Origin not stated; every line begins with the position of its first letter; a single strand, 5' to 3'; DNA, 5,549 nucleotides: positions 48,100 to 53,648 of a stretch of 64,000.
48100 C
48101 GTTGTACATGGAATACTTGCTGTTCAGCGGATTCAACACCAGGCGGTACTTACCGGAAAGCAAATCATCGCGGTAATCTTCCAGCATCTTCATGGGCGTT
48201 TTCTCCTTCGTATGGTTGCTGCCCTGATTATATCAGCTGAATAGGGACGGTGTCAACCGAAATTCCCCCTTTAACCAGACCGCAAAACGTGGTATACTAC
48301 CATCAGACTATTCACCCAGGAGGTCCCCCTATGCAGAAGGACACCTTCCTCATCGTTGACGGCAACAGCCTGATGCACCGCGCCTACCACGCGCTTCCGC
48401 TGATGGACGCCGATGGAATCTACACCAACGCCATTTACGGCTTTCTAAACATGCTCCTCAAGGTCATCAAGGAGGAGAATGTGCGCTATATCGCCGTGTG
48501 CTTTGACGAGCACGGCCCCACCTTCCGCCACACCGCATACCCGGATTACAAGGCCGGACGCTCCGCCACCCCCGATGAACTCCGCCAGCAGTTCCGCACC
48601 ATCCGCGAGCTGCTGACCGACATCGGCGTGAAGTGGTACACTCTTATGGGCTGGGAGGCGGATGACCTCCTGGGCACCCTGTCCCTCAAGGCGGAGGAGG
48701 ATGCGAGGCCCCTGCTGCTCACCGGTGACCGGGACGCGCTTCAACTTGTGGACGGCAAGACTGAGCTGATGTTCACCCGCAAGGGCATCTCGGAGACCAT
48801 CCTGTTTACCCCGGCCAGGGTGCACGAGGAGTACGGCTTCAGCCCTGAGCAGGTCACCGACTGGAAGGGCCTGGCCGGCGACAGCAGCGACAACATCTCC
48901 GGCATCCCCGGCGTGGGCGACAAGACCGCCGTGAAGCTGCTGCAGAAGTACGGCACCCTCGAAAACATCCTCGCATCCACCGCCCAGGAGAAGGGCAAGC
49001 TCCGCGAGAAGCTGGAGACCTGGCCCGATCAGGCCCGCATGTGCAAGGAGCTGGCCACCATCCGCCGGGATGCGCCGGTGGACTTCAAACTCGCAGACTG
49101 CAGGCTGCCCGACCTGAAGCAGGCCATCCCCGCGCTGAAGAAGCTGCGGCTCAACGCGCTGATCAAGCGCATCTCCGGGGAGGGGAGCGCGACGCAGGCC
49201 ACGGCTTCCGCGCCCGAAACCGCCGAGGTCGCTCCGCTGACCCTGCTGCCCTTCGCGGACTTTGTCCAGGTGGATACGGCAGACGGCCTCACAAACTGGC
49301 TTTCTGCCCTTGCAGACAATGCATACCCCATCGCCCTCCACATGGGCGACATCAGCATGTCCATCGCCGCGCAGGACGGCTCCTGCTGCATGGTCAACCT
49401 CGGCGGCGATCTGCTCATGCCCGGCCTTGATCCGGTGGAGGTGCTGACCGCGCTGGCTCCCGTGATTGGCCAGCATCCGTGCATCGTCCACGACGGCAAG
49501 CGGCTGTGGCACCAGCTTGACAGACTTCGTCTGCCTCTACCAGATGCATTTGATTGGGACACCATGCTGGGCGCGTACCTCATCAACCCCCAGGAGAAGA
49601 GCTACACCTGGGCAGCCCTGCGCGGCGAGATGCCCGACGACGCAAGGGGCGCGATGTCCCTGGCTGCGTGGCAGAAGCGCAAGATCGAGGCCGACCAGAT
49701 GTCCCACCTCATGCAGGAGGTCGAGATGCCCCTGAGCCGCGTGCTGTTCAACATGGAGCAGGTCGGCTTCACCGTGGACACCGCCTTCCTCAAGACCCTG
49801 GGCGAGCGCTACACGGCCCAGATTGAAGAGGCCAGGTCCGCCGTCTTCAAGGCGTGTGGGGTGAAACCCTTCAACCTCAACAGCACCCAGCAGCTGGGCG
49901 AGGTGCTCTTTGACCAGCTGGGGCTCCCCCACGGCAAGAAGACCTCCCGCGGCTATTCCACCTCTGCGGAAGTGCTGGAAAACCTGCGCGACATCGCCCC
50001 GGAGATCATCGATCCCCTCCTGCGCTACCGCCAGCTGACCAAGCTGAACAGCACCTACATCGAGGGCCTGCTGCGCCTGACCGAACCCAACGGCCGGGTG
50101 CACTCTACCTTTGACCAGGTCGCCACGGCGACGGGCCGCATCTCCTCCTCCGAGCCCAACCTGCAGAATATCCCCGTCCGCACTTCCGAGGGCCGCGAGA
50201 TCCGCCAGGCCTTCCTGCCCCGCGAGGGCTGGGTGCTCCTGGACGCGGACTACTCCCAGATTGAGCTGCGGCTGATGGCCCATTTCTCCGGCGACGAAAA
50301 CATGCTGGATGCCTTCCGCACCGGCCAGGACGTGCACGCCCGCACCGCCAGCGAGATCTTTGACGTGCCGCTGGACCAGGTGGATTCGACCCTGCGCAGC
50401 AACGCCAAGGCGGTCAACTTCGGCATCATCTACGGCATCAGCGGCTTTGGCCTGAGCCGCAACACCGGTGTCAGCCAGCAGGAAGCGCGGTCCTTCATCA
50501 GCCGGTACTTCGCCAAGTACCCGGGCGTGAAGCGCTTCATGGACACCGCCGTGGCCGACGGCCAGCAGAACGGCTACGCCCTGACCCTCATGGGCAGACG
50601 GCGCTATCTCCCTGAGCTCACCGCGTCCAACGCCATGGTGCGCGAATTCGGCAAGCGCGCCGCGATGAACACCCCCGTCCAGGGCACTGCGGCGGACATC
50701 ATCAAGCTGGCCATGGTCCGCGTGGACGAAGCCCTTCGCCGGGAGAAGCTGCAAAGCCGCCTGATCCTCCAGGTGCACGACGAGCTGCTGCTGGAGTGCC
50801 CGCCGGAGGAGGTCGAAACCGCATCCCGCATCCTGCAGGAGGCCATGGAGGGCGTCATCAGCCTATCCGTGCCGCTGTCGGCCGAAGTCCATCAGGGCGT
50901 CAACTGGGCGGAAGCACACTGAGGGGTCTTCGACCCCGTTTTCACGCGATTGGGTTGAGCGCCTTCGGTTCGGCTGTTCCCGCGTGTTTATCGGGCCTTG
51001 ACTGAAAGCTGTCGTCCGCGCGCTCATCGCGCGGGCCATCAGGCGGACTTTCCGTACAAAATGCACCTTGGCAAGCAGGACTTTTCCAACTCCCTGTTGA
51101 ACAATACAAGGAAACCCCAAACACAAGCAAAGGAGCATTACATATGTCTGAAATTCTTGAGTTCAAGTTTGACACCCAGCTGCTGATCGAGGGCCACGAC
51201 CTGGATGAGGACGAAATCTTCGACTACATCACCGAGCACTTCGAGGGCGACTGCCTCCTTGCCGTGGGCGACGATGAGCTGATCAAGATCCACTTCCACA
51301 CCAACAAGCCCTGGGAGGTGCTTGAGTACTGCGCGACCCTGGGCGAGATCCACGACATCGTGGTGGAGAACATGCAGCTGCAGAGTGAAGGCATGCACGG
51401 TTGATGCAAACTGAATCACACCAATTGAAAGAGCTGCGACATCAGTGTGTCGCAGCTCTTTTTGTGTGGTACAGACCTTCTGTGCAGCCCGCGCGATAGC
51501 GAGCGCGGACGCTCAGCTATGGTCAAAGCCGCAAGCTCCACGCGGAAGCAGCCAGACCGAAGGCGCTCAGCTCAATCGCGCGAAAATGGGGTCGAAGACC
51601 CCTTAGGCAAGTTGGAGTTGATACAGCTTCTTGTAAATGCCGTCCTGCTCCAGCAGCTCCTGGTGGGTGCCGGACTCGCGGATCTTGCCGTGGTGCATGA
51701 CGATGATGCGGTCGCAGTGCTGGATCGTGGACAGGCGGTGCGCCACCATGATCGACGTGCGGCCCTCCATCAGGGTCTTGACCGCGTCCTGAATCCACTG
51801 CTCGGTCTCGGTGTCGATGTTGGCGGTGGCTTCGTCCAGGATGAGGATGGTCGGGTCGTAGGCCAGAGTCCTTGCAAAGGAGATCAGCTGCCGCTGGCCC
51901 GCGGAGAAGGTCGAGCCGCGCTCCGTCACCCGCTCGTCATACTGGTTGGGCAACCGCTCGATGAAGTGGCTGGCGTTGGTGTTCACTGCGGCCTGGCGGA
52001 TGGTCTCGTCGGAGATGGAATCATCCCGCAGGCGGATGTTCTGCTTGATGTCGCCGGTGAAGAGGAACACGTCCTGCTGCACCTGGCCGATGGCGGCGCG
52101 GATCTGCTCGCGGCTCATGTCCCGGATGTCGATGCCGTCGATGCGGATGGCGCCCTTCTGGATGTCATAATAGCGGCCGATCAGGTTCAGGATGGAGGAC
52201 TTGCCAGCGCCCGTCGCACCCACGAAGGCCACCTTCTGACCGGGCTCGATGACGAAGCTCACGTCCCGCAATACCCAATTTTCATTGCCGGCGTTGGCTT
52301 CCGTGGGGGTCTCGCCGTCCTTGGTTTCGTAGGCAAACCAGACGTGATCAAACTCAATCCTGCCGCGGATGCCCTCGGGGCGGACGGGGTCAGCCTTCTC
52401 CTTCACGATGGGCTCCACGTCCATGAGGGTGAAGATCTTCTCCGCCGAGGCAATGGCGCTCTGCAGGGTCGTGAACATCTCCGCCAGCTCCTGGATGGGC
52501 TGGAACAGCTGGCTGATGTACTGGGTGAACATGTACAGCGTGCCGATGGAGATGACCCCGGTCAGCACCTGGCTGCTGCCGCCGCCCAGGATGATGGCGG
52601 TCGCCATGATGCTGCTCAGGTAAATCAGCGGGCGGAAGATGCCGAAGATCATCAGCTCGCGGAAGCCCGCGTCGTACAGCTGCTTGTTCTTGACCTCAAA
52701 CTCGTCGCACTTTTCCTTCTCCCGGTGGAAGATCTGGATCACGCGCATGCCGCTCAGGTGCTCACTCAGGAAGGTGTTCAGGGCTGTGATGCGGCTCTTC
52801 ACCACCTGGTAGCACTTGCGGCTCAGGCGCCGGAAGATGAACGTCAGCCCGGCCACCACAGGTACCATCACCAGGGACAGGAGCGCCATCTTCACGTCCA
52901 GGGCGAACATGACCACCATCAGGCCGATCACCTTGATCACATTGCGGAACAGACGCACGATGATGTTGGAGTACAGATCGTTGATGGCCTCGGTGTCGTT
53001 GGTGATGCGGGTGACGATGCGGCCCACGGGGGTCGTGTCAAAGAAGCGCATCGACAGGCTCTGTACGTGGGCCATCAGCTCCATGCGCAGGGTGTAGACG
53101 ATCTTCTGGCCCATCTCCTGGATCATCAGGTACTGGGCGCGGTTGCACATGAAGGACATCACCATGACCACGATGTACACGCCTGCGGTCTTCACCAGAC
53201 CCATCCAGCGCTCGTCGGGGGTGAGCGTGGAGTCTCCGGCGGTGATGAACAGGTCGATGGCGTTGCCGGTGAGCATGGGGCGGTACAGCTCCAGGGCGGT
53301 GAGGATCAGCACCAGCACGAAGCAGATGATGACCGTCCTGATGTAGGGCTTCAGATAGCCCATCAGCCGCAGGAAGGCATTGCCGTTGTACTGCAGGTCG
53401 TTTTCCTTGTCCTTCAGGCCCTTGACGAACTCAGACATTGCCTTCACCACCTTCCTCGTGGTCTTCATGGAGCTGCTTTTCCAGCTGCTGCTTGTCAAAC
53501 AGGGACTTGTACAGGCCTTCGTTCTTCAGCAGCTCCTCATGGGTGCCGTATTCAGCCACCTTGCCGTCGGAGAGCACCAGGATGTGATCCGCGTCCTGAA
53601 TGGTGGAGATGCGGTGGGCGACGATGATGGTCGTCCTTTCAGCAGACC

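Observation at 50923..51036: A ~115-bp structured repeat family that docks directly on stop codons (4 full copies in 64 kb)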

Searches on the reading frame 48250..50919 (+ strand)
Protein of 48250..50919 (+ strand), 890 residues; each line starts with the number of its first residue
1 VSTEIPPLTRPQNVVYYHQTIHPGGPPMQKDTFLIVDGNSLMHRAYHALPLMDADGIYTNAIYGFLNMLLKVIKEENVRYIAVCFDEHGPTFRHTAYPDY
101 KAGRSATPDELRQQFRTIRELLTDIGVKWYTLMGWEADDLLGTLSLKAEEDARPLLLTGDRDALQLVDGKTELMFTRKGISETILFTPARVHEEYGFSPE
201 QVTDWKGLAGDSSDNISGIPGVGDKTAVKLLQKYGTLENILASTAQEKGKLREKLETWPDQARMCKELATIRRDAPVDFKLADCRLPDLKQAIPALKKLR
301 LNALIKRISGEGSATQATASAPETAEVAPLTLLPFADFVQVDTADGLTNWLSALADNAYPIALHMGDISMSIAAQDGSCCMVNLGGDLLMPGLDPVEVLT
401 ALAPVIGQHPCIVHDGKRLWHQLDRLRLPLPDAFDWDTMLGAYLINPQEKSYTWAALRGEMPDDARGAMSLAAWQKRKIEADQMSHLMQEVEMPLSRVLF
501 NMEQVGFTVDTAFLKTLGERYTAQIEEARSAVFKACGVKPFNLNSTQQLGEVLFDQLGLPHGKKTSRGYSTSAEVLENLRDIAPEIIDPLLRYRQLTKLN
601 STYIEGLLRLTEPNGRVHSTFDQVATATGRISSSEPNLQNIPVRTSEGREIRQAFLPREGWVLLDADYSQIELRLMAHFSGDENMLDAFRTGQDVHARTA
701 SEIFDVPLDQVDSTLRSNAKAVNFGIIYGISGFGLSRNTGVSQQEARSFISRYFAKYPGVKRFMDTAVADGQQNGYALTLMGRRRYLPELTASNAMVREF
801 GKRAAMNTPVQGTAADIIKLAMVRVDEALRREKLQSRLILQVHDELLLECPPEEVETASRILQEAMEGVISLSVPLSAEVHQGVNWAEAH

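Call 71: search_protein_families(library=pfam, proteins=[window:48250-50919:+], max_evalue=0.00001)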
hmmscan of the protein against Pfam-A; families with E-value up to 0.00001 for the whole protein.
window:48250-50919:+ (890 aa): 3 families
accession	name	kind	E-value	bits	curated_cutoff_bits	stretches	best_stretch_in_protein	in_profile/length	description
PF00476.26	DNA_pol_A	-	2.7e-157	524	34.3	1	513-888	3-381/381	DNA polymerase family A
PF02739.22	5_3_exonuc_N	-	2.7e-53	180.5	34.3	1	33-196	2-164/164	5'-3' exonuclease, N-terminal resolvase-like domain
PF01367.25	5_3_exonuc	-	1.8e-32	112.1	40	1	198-289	2-94/97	5'-3' exonuclease, C-terminal SAM fold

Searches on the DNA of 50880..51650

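Call 29: search_rna_families(source=window, start=50880, end=51650, threshold=evalue, max_evalue=10)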
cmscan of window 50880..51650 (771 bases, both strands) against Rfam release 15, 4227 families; matches with E-value up to 10: 7.
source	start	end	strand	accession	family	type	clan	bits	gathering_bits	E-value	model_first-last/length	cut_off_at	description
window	51389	51474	+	RF00397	SNORA14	Gene; snRNA; snoRNA; HACA-box;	-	27.5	36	0.0061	1-135/135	no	Small nucleolar RNA SNORA14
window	51422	51498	-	RF02059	STnc50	Gene; sRNA;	-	19.9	55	1.4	1-84/84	no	Salmonella enterica sRNA STnc40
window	51409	51476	+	RF00750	mir-458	Gene; miRNA;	-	16.9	59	1.9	1-78/78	no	mir-458 microRNA precursor family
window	51012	51054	-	RF01356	CRISPR-DR28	Gene; CRISPR;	-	16.6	35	5.9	1-24/24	no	CRISPR RNA direct repeat element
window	51261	51300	+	RF00321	snoZ247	Gene; snRNA; snoRNA; CD-box;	-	16.5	38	2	1-139/139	no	Small nucleolar RNA Z247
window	51427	51462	-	RF01939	mir-761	Gene; miRNA;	-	15.1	82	5.5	1-65/65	no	mir-761 microRNA precursor family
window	51428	51533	-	RF00392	SNORA5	Gene; snRNA; snoRNA; HACA-box;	CL00024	13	30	6.5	1-134/134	no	Small nucleolar RNA SNORA5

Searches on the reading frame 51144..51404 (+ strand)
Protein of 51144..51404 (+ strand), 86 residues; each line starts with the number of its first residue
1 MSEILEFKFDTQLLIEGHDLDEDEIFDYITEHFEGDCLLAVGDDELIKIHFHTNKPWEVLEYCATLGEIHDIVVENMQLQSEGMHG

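Call 43: find_encoding_contigs(protein=window:51144-51404:+, flank=3000, max_places=10)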
Protein window:51144-51404:+ (86 aa): 23 contigs read that carry it; 10 places shown.
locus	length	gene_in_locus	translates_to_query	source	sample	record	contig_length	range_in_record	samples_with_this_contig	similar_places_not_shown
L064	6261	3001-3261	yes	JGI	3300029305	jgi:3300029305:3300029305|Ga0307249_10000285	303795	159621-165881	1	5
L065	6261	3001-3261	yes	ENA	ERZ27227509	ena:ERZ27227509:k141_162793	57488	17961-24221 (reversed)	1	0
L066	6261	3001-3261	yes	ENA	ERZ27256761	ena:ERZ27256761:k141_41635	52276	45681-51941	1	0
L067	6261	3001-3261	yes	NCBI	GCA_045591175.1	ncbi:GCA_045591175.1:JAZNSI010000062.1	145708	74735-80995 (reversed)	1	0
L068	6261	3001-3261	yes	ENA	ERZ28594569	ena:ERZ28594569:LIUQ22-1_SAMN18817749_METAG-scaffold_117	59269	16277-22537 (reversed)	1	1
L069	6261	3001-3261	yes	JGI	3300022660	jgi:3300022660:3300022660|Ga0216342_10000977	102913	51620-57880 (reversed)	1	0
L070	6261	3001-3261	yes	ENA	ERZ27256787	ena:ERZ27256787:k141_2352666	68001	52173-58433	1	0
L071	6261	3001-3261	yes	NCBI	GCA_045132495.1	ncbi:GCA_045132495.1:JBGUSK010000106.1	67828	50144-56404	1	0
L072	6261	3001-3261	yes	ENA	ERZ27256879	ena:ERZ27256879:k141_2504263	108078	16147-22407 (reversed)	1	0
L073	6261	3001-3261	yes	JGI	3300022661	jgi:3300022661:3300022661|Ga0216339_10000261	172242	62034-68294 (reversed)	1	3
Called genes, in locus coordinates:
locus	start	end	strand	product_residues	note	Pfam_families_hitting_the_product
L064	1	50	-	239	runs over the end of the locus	-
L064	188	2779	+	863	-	PF02739:5_3_exonuc_N, PF01367:5_3_exonuc, PF00476:DNA_pol_A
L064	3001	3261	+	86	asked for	PF21645:FakA-like_M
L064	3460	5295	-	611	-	PF00664:ABC_membrane, PF00005:ABC_tran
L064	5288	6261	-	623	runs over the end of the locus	PF00664:ABC_membrane, PF00005:ABC_tran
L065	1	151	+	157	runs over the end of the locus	PF13671:AAA_33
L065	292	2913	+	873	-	PF02739:5_3_exonuc_N, PF01367:5_3_exonuc, PF00476:DNA_pol_A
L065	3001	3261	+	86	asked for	PF21645:FakA-like_M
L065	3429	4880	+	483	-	PF07690:MFS_1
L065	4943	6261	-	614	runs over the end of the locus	PF00664:ABC_membrane, PF00005:ABC_tran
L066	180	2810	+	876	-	PF02739:5_3_exonuc_N, PF01367:5_3_exonuc, PF00476:DNA_pol_A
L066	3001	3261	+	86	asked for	PF21645:FakA-like_M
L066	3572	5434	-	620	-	PF00664:ABC_membrane, PF00005:ABC_tran, PF06414:Zeta_toxin (faint)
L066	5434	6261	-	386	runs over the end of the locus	?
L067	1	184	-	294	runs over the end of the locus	-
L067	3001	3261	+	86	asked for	PF21645:FakA-like_M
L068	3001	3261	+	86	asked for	PF21645:FakA-like_M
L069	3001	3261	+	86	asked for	PF21645:FakA-like_M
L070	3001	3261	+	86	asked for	PF21645:FakA-like_M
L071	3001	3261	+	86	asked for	PF21645:FakA-like_M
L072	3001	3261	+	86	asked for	PF21645:FakA-like_M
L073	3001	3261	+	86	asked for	PF21645:FakA-like_M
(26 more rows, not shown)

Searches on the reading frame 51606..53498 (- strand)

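Call 71: search_protein_families(library=pfam, proteins=[window:51606-53498:-], max_evalue=0.00001)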
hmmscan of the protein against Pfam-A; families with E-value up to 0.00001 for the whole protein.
window:51606-53498:- (631 aa): 2 families
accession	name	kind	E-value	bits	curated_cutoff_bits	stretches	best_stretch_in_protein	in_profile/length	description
PF00664.28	ABC_membrane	-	1.1e-51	176.6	28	1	56-334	1-273/274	ABC transporter transmembrane region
PF00005.33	ABC_tran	-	5.5e-29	101.9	25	1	410-559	1-137/137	ABC transporter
